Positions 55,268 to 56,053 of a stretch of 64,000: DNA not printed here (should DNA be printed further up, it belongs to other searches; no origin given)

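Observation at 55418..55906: Possible Kazal protease-inhibitor domain fused to a T9SS sorting tail, tightly coupled to serS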

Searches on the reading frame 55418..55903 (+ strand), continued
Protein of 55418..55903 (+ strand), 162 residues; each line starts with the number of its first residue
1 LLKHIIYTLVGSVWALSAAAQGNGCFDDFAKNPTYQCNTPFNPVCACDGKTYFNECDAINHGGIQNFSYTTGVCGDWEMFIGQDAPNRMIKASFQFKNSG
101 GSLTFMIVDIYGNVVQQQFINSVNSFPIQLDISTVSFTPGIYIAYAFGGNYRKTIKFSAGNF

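Call 35: search_protein_families(library=pfam, proteins=[P0052, P0074, P0075, P0085, P0093, P0098, P0101, P0116, P0127, P0140], max_evalue=0.1)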
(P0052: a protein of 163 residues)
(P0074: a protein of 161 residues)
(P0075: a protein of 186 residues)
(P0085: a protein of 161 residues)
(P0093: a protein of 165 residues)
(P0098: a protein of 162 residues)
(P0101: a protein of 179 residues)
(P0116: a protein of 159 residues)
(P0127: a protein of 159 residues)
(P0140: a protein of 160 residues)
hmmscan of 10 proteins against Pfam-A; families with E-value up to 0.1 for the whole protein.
P0052 (163 aa): 3 families
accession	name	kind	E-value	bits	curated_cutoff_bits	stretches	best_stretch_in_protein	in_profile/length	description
PF00050.26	Kazal_1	-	1.7e-05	25.1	21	1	31-61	7-33/49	Kazal-type serine protease inhibitor domain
PF07648.20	Kazal_2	-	0.00015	22.2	22.8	1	35-67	4-40/48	Kazal-type serine protease inhibitor domain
PF18962.6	Por_Secre_tail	-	0.00031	21.4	27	1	102-160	20-75/75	Secretion system C-terminal sorting domain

P0074 (161 aa): 3 families
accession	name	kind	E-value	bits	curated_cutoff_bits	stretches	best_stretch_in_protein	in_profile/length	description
PF18962.6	Por_Secre_tail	-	7.2e-12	45.9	27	1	81-158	1-75/75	Secretion system C-terminal sorting domain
PF07648.20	Kazal_2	-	0.0013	19.3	22.8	1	41-66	11-39/48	Kazal-type serine protease inhibitor domain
PF00050.26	Kazal_1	-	0.0039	17.6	21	1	37-57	9-29/49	Kazal-type serine protease inhibitor domain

P0075 (186 aa): 4 families
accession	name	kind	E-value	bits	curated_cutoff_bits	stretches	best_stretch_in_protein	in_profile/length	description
PF18962.6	Por_Secre_tail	-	1.7e-07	31.9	27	1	104-182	1-74/75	Secretion system C-terminal sorting domain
PF00050.26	Kazal_1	-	1e-06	29.1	21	1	50-78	5-29/49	Kazal-type serine protease inhibitor domain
PF07648.20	Kazal_2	-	2.2e-05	24.9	22.8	1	57-95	5-48/48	Kazal-type serine protease inhibitor domain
PF13585.12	CHU_C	-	0.021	15.4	27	1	124-176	27-76/86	CHU_C Type IX secretion signal domain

P0085 (161 aa): 3 families
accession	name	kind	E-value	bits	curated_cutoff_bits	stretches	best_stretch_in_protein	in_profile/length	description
PF18962.6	Por_Secre_tail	-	2.7e-07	31.2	27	1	81-159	1-75/75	Secretion system C-terminal sorting domain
PF00050.26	Kazal_1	-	2.3e-06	28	21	1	30-59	4-29/49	Kazal-type serine protease inhibitor domain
PF07648.20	Kazal_2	-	3.5e-05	24.3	22.8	1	37-59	4-30/48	Kazal-type serine protease inhibitor domain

P0093 (165 aa): 3 families
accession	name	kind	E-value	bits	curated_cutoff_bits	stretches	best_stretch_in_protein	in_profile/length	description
PF18962.6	Por_Secre_tail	-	8e-05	23.3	27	1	89-160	5-73/75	Secretion system C-terminal sorting domain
PF07648.20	Kazal_2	-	0.00059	20.3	22.8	1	40-64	5-33/48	Kazal-type serine protease inhibitor domain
PF00050.26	Kazal_1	-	0.00066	20.1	21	1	35-61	5-29/49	Kazal-type serine protease inhibitor domain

P0098 (162 aa): 5 families
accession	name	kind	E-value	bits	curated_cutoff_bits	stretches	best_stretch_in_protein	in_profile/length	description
PF18962.6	Por_Secre_tail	-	5.3e-08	33.5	27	1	81-160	1-75/75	Secretion system C-terminal sorting domain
PF00050.26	Kazal_1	-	1.4e-05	25.4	21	1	34-54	8-28/49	Kazal-type serine protease inhibitor domain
PF07648.20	Kazal_2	-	0.001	19.6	22.8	1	35-55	6-27/48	Kazal-type serine protease inhibitor domain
PF13585.12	CHU_C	-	0.0027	18.2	27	1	86-150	14-73/86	CHU_C Type IX secretion signal domain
PF03083.21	MtN3_slv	-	0.085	13.3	23.7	0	77-150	10-84/87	Sugar efflux transporter for intercellular exchange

P0101 (179 aa): 3 families
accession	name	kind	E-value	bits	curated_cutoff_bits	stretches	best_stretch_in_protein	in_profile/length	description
PF18962.6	Por_Secre_tail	-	3.7e-05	24.4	27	1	141-176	40-75/75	Secretion system C-terminal sorting domain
PF00050.26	Kazal_1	-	0.0017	18.8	21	1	53-74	8-29/49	Kazal-type serine protease inhibitor domain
PF07648.20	Kazal_2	-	0.0023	18.4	22.8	1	53-74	5-27/48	Kazal-type serine protease inhibitor domain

P0116 (159 aa): 4 families
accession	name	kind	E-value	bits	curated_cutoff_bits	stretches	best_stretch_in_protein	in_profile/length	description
PF18962.6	Por_Secre_tail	-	1.4e-08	35.3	27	1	79-149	2-67/75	Secretion system C-terminal sorting domain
PF00050.26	Kazal_1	-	8.2e-06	26.2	21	1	34-56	8-29/49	Kazal-type serine protease inhibitor domain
PF07648.20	Kazal_2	-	1.5e-05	25.5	22.8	1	33-55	4-26/48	Kazal-type serine protease inhibitor domain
PF11589.14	DUF3244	-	0.027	14.9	25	1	98-143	37-82/96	Domain of unknown function (DUF3244)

P0127 (159 aa): 3 families
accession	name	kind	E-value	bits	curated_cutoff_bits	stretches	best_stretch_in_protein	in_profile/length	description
PF18962.6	Por_Secre_tail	-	1.1e-08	35.7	27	1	80-154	1-73/75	Secretion system C-terminal sorting domain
PF00050.26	Kazal_1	-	0.00011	22.5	21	1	35-56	8-29/49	Kazal-type serine protease inhibitor domain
PF07648.20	Kazal_2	-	0.00043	20.8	22.8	1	36-59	6-33/48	Kazal-type serine protease inhibitor domain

P0140 (160 aa): 5 families
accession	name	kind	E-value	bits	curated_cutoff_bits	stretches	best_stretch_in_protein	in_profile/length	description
PF18962.6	Por_Secre_tail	-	5e-10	40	27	1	81-157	3-73/75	Secretion system C-terminal sorting domain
PF07648.20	Kazal_2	-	4e-06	27.3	22.8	1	34-57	4-27/48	Kazal-type serine protease inhibitor domain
PF00050.26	Kazal_1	-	0.00017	22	21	1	36-57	9-29/49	Kazal-type serine protease inhibitor domain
PF11589.14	DUF3244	-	0.036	14.5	25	1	101-149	39-87/96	Domain of unknown function (DUF3244)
PF13585.12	CHU_C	-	0.085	13.4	27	0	81-152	9-77/86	CHU_C Type IX secretion signal domain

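Call 47: search_protein_families(library=pfam, proteins=[L018:3122-3877:+, L018:1161-3071:+, L018:4526-5119:-, L016:5406-5888:-, L016:6236-7069:-, L017:3222-3830:-, L017:4470-5930:+, L017:5946-7331:+, L017:3938-4510:+, L018:3965-4519:+], max_evalue=0.001)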
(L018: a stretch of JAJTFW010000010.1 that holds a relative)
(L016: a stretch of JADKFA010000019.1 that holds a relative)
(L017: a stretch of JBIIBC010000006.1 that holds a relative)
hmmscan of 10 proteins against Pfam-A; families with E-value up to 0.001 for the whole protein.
L018:3122-3877:+ (252 aa): 10 families
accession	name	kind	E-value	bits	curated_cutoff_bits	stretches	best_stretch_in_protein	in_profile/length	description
PF13085.11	Fer2_3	-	4.1e-25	88.3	27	1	8-124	1-105/107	2Fe-2S iron-sulfur cluster binding domain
PF13183.11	Fer4_8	-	1.4e-08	35.6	27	1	161-232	3-68/68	4Fe-4S dicluster domain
PF12838.12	Fer4_7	-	6.4e-08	33.4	27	1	163-232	2-52/52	4Fe-4S dicluster domain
PF13187.11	Fer4_9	-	1.2e-05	25.6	27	1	162-231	1-50/52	4Fe-4S dicluster domain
PF13534.11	Fer4_17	-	3.5e-05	24.7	22.2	1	162-233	1-61/61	4Fe-4S dicluster domain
PF13237.11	Fer4_10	-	3.7e-05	24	25.5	1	159-229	5-53/53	4Fe-4S dicluster domain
PF00111.32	Fer2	-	0.00041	20.7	21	0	55-89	28-73/77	2Fe-2S iron-sulfur cluster binding domain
PF12797.12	Fer4_2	-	0.00066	19.9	24.5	1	158-173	5-20/22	4Fe-4S binding domain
PF00037.32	Fer4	-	0.00068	19.8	21.1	1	159-173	4-18/24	4Fe-4S binding domain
PF12837.12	Fer4_6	-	0.00072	19.8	25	1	158-173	4-19/24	4Fe-4S binding domain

L018:1161-3071:+ (637 aa): 6 families
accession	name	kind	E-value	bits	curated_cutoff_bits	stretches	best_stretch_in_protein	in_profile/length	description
PF00890.30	FAD_binding_2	-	4.1e-57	194.7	20.4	1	35-441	1-414/414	FAD binding domain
PF02910.25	Succ_DH_flav_C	-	2.6e-39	134.6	20.8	1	502-636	1-130/130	Fumarate reductase flavoprotein C-term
PF01266.30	DAO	-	6.4e-08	32.9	27.9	1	35-319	1-292/353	FAD dependent oxidoreductase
PF07992.20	Pyr_redox_2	-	1.1e-07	32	26.1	1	34-233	1-114/291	Pyridine nucleotide-disulphide oxidoreductase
PF01134.28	GIDA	-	0.00011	21.8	22.1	0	35-62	1-28/391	Glucose inhibited division protein A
PF03486.20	HI0933_like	-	0.00027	20.9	50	0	35-86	2-53/244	HI0933-like protein Rossmann domain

L018:4526-5119:- (198 aa): 1 family
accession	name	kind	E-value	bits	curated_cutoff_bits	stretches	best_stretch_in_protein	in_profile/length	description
PF04336.18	ACP_PD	-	8.2e-70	235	27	1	6-187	2-183/183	Acyl carrier protein phosphodiesterase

L016:5406-5888:- (161 aa): 1 family
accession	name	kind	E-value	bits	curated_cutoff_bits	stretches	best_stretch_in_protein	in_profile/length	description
PF00903.31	Glyoxalase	-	1.1e-16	61.8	20.6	1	11-128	1-121/121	Glyoxalase/Bleomycin resistance protein/Dioxygenase superfamily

L016:6236-7069:- (278 aa): 1 family
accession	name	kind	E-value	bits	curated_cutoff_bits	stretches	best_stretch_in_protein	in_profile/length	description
PF04228.19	Zn_peptidase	-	4.7e-107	358.2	23.2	1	1-275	1-290/290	Putative neutral zinc metallopeptidase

L017:3222-3830:- (203 aa): 1 family
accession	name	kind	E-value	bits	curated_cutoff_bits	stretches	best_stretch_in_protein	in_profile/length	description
PF00300.27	His_Phos_1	-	4.7e-50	170.4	21.7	1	4-197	1-193/194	Histidine phosphatase superfamily (branch 1)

L017:4470-5930:+ (487 aa): 1 family
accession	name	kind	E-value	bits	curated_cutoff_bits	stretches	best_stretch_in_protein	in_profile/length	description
PF18962.6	Por_Secre_tail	-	2.1e-12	47.6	27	1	411-484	1-73/75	Secretion system C-terminal sorting domain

L017:5946-7331:+ (462 aa): 1 family
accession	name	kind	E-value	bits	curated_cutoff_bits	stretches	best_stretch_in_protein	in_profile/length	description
PF18962.6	Por_Secre_tail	-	1.2e-12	48.4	27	1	391-460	1-74/75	Secretion system C-terminal sorting domain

L017:3938-4510:+ (191 aa): 2 families
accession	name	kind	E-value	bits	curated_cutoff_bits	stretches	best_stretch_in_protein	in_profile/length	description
PF07648.20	Kazal_2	-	2.4e-08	34.4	22.8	1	55-96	3-48/48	Kazal-type serine protease inhibitor domain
PF00050.26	Kazal_1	-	4.2e-05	23.9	21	1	57-79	8-29/49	Kazal-type serine protease inhibitor domain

L018:3965-4519:+ (185 aa): 2 families
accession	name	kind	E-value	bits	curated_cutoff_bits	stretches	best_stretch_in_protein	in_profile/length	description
PF00050.26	Kazal_1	-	2.1e-05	24.9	21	1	41-68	7-29/49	Kazal-type serine protease inhibitor domain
PF18962.6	Por_Secre_tail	-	0.00037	21.2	27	0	99-175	5-70/75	Secretion system C-terminal sorting domain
